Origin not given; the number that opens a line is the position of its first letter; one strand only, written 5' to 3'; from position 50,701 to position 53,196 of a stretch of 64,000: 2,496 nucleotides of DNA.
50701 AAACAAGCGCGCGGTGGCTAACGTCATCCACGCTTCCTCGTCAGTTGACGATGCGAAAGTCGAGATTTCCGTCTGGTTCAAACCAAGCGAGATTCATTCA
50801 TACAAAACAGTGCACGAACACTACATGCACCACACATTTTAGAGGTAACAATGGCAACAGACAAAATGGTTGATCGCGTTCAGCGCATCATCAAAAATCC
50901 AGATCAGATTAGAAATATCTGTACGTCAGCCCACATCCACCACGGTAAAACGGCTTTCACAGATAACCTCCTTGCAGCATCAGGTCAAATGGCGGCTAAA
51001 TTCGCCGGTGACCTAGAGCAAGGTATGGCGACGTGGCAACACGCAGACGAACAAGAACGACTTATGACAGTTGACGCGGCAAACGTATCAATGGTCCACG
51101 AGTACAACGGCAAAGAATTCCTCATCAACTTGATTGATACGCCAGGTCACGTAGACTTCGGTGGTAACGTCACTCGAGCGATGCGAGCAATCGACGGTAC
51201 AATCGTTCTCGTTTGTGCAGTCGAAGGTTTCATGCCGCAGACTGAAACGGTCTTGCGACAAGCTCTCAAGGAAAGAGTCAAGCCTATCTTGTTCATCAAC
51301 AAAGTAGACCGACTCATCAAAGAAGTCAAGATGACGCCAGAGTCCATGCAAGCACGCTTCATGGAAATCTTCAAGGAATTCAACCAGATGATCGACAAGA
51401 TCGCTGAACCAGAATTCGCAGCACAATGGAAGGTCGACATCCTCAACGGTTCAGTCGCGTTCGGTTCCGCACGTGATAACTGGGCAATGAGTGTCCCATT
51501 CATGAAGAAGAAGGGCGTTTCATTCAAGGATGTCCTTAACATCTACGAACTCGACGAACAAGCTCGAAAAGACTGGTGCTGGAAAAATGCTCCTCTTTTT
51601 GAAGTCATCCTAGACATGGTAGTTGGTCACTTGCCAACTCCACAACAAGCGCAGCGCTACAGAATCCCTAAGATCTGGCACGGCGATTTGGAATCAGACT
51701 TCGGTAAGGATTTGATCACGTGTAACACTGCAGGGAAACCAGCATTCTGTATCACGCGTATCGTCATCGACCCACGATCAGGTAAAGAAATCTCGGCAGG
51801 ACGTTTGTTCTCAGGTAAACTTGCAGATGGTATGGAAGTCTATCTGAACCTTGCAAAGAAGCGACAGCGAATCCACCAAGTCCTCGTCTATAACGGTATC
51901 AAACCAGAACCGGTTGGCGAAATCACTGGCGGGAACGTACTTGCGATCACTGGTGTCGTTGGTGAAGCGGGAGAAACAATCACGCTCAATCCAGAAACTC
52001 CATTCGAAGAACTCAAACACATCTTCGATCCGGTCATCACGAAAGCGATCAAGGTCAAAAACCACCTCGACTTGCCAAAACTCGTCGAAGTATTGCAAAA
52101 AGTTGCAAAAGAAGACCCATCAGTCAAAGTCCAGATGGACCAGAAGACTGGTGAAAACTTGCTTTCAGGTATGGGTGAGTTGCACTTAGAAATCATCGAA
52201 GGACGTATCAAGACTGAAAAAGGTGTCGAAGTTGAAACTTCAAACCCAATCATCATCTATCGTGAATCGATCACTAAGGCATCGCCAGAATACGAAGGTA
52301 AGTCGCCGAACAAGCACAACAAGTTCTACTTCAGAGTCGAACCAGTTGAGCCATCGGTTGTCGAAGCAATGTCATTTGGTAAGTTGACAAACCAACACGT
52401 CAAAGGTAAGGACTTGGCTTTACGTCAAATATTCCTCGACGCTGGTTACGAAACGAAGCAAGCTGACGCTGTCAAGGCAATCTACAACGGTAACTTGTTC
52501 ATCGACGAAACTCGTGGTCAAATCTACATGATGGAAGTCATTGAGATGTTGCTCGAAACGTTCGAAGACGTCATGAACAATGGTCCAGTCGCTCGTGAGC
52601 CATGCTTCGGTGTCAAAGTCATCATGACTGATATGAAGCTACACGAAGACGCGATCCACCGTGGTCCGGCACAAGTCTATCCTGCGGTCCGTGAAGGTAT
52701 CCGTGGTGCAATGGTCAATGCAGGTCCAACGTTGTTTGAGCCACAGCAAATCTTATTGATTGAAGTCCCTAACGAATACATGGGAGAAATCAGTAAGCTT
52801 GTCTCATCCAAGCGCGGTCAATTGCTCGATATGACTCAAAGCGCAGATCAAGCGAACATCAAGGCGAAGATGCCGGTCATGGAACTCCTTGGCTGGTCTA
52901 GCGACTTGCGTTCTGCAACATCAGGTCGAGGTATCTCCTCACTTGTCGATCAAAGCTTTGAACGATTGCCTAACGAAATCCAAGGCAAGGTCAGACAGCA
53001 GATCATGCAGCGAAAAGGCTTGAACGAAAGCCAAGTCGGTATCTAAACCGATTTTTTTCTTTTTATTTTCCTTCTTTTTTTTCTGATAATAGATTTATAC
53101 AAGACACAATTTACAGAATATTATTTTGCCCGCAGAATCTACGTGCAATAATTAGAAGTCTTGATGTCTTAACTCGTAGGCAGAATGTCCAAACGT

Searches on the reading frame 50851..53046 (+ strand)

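Call 11: search_protein_families(library=pfam, proteins=[window:50851-53046:+], max_evalue=0.001)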
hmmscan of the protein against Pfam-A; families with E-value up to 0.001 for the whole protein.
window:50851-53046:+ (731 aa): 7 families
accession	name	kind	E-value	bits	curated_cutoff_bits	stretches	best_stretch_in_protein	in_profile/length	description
PF00009.33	GTP_EFTU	-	3.5e-48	164.1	26.5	1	19-262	2-187/188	Elongation factor Tu GTP binding domain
PF14492.12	EFG_III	-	3.9e-23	81.7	27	1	393-464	3-74/75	Elongation Factor G, domain III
PF03764.24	EFG_IV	-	3.7e-19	69.1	24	1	532-624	25-120/121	Elongation factor G, domain IV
PF00679.30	EFG_C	-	1e-18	67.6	27.9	1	628-712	2-87/89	Elongation factor G C-terminus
PF03144.31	GTP_EFTU_D2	-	4.1e-06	27.6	30.3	1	316-378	5-73/73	Elongation factor Tu domain 2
PF22042.2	EF-G_D2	-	4.7e-05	23.9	27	1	311-378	15-82/84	Elongation factor G domain 2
PF16658.11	RF3_C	-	0.00077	19.7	40.1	0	392-469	7-84/132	Class II release factor RF3, C-terminal domain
